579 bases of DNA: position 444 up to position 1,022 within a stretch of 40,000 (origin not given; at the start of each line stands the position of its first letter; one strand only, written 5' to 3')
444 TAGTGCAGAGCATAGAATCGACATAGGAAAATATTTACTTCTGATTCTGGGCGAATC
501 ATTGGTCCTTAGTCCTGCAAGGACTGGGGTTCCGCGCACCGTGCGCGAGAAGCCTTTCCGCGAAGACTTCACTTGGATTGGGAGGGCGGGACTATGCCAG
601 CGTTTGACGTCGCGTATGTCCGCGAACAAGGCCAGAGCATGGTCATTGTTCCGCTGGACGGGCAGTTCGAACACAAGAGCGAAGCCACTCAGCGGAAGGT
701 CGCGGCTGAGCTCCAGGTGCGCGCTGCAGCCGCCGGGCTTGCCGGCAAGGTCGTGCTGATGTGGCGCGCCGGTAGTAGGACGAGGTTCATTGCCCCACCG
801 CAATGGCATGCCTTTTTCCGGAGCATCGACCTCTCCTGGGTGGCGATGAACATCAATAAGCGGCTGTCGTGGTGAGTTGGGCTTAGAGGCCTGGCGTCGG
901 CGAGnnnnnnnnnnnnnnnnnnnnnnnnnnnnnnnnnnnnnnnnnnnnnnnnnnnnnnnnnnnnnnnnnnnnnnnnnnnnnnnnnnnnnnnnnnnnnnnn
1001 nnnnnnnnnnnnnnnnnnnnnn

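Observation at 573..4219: Stand-alone helicase-nuclease fusion (1104 aa) with a small upstream partner ORF: candidate second defence system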

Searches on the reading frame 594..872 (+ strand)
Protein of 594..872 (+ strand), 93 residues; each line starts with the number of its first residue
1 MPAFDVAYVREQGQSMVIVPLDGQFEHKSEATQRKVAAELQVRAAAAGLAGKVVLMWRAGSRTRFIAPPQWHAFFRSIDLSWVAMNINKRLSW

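Call 3: search_protein_families(library=pfam, proteins=[window:594-872:+], max_evalue=0.1)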
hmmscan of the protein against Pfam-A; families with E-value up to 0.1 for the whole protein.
window:594-872:+ (93 aa): 0 families

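Call 4: search_protein_families(library=padloc, proteins=[window:594-872:+], max_evalue=0.1)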
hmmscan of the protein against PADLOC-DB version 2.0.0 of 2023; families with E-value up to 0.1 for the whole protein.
window:594-872:+ (93 aa): 0 families

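Call 5: search_protein_families(library=ncbifam, proteins=[window:594-872:+], max_evalue=0.1)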
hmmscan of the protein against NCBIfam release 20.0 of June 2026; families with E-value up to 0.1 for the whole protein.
window:594-872:+ (93 aa): 0 families

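Call 32: find_homologous_proteins(query=window:594-872:+, max_evalue=0.01)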
Query window:594-872:+ (93 aa): 3 proteins with E <= 0.01 among 21 candidates.
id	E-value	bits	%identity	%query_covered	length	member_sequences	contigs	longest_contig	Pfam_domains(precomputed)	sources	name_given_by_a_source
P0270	6.6e-55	201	100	100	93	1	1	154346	-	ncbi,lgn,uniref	ncbi:hypothetical protein [Phenylobacterium sp.]|uniref:hypothetical protein n=1 Tax=Phenylobacteriu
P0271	1.7e-33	132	66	100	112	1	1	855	-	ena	-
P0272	1.2e-23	101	54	100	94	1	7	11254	-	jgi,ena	jgi:hypothetical protein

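Call 33: find_encoding_contigs(protein=P0272, flank=6000, max_places=6)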
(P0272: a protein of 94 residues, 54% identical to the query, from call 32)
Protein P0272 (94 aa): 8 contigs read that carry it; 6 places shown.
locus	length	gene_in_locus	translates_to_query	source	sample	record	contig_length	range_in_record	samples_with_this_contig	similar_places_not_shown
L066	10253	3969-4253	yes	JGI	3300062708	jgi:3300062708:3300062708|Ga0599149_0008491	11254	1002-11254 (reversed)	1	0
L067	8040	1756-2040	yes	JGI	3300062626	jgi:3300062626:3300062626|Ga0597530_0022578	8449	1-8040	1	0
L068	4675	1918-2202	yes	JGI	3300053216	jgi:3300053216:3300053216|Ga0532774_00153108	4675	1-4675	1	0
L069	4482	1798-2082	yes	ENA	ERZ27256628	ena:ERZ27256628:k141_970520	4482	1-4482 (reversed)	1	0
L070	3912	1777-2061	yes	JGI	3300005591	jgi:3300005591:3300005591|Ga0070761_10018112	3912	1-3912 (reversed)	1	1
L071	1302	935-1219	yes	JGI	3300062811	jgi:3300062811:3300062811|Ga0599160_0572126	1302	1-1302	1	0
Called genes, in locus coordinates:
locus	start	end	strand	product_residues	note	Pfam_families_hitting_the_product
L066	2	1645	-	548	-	?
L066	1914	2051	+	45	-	-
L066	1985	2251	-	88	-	PF00312:Ribosomal_S15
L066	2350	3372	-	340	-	-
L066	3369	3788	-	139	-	PF12844:HTH_19, PF13560:HTH_31, PF01381:HTH_3, PF07022:Phage_CI_repr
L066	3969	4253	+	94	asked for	-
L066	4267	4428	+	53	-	-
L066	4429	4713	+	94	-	-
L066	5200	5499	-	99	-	PF13744:HTH_37, PF01381:HTH_3 (weak)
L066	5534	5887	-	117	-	PF05973:Gp49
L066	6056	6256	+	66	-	-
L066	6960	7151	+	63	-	-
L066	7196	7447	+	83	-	-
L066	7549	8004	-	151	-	PF03544:TonB_C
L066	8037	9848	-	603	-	PF00400:WD40 (faint), PF00930:DPPIV_N (faint), PF23381:Beta-prop_IFT122_1st (faint), PF25174:Beta-prop_THOC3 (faint), PF07676:PD40 (faint), PF25460:Beta-prop_Aladin (faint), PF26549:Tricorn_N, PF26550:Tricorn_2nd, +1 more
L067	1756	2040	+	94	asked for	-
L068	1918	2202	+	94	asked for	-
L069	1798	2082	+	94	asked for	-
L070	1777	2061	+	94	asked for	-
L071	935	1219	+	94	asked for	-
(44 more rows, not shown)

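Call 34: find_encoding_contigs(protein=P0270, flank=10000, max_places=3)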
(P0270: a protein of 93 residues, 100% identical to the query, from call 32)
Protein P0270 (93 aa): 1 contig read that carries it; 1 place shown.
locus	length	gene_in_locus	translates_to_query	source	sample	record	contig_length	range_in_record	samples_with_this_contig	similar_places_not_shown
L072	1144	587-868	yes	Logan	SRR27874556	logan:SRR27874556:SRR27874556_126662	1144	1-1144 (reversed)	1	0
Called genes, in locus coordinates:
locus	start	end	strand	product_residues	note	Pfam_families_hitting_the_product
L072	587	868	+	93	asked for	-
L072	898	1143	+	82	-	?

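Call 71: find_encoding_contigs(protein=P0271, flank=3000, max_places=2)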
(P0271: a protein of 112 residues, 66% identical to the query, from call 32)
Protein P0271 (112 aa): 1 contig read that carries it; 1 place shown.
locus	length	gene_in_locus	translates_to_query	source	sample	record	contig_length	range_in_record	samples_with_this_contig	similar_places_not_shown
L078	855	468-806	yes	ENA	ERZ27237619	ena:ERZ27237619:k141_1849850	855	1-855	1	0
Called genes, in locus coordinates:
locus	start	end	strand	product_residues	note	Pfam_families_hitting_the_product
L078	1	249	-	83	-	?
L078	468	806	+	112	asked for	-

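Call 72: search_protein_families(library=phrogs, proteins=[window:594-872:+, P0272], max_evalue=0.1)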
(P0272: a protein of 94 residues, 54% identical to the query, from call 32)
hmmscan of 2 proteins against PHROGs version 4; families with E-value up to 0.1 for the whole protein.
window:594-872:+ (93 aa): 0 families

P0272 (94 aa): 0 families
